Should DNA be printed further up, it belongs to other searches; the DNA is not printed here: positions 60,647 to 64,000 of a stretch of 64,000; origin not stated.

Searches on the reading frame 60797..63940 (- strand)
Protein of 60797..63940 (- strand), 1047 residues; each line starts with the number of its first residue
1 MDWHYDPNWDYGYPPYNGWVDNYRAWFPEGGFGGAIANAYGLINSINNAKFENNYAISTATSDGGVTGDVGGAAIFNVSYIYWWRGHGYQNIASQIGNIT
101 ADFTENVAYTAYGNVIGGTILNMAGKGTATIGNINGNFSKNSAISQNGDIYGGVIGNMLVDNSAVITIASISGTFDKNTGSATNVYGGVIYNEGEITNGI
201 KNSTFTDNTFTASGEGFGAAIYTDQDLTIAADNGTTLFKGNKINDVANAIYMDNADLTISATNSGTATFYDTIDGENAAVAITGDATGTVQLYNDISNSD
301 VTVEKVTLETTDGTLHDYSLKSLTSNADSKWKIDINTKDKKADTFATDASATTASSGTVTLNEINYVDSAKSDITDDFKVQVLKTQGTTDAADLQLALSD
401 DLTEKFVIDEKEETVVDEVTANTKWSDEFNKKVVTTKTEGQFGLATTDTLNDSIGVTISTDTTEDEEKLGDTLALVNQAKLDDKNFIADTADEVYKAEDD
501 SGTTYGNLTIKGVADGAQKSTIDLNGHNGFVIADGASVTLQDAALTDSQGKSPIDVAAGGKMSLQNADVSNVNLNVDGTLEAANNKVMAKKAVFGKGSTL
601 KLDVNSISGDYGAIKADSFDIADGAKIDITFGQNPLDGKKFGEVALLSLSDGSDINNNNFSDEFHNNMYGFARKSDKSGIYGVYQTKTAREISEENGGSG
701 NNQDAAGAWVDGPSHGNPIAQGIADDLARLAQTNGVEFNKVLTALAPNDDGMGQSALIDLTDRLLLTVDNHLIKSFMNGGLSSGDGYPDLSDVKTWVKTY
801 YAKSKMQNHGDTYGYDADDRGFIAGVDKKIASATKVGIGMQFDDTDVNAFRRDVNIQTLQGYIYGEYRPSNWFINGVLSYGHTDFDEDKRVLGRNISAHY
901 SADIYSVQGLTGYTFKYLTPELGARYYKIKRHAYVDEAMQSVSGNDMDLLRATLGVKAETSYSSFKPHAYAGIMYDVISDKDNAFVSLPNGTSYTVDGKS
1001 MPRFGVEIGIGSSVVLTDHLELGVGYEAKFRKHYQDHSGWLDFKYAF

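Call 106: search_protein_families(library=pfam, proteins=[window:60797-63940:-], max_evalue=0.001)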
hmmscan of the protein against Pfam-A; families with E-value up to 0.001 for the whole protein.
window:60797-63940:- (1047 aa): 1 family
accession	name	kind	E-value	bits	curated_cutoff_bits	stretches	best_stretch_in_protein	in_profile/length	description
PF03797.25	Autotransporter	-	2.8e-37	129.3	26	1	796-1027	2-255/255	Autotransporter beta-domain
